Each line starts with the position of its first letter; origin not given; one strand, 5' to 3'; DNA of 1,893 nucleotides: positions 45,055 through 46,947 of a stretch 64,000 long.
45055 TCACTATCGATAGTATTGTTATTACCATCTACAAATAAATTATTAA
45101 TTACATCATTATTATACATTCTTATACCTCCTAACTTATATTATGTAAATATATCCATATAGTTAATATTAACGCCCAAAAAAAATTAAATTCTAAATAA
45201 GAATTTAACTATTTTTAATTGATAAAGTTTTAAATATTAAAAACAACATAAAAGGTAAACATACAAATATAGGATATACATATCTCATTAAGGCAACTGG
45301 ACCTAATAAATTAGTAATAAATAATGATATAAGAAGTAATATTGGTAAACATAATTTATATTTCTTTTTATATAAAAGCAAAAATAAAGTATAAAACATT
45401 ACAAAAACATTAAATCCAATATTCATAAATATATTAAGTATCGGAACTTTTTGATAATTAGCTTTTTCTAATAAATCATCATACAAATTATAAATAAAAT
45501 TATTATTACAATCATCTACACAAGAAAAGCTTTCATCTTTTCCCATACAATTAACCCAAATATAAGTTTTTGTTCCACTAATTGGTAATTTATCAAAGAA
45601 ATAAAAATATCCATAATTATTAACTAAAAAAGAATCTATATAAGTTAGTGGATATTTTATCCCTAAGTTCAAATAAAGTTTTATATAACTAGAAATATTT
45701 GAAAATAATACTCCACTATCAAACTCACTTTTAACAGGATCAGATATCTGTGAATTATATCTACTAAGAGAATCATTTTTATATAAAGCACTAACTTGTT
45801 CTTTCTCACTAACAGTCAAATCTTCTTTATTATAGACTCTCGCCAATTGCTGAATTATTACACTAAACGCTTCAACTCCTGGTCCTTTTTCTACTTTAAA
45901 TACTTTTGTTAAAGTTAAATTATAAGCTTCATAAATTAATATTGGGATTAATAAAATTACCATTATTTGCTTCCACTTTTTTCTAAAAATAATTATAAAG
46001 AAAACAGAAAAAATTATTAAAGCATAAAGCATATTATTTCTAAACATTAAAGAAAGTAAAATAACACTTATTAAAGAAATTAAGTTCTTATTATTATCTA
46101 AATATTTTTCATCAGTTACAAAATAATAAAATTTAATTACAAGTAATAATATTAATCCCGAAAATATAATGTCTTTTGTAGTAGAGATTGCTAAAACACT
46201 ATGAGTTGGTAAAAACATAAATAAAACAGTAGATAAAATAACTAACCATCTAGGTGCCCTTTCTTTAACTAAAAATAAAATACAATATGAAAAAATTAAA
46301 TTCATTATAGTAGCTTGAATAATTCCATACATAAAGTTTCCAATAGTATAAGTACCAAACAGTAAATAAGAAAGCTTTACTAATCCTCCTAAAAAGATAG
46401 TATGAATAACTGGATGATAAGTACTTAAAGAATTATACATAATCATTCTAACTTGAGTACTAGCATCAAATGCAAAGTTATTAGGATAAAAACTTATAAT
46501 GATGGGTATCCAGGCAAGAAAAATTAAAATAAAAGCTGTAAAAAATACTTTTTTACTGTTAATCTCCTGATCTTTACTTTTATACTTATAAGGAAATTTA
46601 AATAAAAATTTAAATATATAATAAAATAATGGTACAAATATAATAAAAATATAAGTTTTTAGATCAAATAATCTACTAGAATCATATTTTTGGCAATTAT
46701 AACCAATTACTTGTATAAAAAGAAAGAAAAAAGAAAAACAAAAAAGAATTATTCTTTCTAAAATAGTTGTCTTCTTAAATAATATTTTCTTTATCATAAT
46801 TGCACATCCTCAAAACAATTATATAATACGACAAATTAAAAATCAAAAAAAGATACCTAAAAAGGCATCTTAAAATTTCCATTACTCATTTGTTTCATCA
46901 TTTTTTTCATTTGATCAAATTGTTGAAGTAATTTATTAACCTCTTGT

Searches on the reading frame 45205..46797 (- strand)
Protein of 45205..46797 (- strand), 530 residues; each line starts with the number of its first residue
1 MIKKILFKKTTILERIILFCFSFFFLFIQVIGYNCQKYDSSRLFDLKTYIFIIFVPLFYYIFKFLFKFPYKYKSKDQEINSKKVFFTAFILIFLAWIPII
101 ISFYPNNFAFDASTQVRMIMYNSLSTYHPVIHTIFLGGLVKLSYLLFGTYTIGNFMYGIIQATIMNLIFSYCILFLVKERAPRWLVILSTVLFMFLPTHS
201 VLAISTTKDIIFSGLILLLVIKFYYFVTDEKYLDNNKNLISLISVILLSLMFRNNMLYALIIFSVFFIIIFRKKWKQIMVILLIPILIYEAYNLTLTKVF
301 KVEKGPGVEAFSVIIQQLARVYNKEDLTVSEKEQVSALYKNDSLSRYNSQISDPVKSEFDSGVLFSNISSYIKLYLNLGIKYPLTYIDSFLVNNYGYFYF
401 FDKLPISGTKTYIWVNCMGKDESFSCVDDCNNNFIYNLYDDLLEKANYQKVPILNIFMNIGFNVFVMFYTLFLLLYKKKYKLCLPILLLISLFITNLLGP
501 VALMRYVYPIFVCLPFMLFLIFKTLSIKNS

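Call 11: search_protein_families(library=pfam, proteins=[window:45205-46797:-], max_evalue=0.01)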
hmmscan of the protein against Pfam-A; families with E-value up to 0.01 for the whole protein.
window:45205-46797:- (530 aa): 1 family
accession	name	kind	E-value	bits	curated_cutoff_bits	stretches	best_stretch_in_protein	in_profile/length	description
PF19484.4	DUF6020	-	9.2e-41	140.3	28.3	1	124-522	182-591/604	Family of unknown function (DUF6020)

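Call 86: search_protein_families(library=pfam, proteins=[window:45205-46797:-], max_evalue=1)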
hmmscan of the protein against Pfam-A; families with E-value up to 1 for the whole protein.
window:45205-46797:- (530 aa): 2 families
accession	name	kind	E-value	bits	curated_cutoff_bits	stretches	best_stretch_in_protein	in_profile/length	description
PF19484.4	DUF6020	-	9.2e-41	140.3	28.3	1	124-522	182-591/604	Family of unknown function (DUF6020)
PF06012.17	DUF908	-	0.18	11.6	34.7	1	293-371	283-356/358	Domain of Unknown Function (DUF908)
